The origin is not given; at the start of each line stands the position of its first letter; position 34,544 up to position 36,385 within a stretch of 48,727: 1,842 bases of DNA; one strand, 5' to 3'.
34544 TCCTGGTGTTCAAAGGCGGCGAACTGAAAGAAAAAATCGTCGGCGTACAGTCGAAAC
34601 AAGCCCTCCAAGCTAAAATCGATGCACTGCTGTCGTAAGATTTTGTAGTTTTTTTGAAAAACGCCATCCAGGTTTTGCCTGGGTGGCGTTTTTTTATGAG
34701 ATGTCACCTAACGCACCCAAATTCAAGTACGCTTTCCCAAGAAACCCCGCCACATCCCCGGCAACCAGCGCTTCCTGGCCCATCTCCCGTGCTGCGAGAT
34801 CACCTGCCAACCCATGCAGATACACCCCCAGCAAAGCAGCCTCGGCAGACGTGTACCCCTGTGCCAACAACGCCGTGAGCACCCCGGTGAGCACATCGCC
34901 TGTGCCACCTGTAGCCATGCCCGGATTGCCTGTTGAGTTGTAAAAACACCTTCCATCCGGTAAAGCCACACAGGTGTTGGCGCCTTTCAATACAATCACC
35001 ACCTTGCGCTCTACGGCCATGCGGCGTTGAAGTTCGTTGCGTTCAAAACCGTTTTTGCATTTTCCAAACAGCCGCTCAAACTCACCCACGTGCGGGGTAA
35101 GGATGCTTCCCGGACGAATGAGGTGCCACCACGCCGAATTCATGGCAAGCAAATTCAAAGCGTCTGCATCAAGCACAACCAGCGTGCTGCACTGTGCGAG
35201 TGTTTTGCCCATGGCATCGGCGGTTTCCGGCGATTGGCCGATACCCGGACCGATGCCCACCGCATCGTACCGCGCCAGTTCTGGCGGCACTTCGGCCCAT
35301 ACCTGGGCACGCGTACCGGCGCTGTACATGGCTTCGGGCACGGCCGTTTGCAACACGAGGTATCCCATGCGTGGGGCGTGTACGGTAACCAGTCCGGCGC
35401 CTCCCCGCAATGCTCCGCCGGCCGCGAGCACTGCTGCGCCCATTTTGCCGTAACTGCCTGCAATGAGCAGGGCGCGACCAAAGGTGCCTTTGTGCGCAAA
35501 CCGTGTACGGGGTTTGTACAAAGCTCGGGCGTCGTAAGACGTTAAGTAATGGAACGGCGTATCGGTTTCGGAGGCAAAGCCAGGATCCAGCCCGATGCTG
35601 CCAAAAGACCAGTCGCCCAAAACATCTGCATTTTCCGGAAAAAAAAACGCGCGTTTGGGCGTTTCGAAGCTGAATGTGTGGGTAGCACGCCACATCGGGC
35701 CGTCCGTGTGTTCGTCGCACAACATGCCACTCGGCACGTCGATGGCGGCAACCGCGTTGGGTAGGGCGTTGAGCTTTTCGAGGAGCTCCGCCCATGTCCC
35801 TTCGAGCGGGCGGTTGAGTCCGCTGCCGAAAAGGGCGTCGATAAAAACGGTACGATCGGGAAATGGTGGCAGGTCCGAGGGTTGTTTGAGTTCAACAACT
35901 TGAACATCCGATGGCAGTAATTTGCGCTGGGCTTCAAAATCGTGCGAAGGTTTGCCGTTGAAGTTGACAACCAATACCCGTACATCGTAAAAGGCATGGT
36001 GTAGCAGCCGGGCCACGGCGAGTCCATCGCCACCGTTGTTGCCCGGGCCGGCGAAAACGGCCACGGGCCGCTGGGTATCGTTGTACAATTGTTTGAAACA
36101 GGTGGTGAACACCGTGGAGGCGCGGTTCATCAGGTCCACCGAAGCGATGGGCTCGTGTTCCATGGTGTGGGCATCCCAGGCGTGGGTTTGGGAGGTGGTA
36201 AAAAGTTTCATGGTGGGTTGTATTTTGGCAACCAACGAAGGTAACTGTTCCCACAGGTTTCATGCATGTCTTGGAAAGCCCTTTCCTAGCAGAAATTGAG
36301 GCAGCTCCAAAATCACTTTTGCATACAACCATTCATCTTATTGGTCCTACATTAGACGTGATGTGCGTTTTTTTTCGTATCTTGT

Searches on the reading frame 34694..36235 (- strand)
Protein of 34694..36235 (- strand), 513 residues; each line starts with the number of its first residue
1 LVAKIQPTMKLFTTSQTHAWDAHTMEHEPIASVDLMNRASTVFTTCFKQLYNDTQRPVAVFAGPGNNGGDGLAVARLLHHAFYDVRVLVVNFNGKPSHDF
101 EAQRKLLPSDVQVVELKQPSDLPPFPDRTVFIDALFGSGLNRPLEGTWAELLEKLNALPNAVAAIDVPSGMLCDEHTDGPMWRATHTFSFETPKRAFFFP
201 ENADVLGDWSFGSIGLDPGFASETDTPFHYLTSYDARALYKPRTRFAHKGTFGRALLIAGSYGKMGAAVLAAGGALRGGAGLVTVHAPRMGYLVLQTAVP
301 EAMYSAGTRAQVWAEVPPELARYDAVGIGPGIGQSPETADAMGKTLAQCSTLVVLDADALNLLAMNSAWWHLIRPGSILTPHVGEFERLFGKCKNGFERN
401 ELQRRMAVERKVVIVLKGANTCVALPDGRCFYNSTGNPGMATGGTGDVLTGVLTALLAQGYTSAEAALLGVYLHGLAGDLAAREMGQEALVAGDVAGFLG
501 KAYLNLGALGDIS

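Call 58: search_protein_families(library=ncbifam, proteins=[window:34694-36235:-], max_evalue=0.001)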
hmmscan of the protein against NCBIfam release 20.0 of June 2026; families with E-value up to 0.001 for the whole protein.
window:34694-36235:- (513 aa): 4 families
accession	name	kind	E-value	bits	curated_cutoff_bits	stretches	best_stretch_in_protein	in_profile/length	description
NF007856.0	PRK10565.1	equivalog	9.6e-78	262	703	1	11-499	17-494/510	bifunctional ADP-dependent NAD(P)H-hydrate dehydratase/NAD(P)H-hydrate epimerase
TIGR00196.1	yjeF_cterm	hypoth_equivalog_domain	5.9e-64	216.1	129.85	1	235-498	7-270/277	NAD(P)H-hydrate dehydratase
TIGR00197.1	yjeF_nterm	hypoth_equivalog_domain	1.5e-31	109.6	88.6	1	14-217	5-205/206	NAD(P)H-hydrate epimerase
NF006830.1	PRK09355.1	equivalog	0.00023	20.6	180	1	399-486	146-233/263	hydroxyethylthiazole kinase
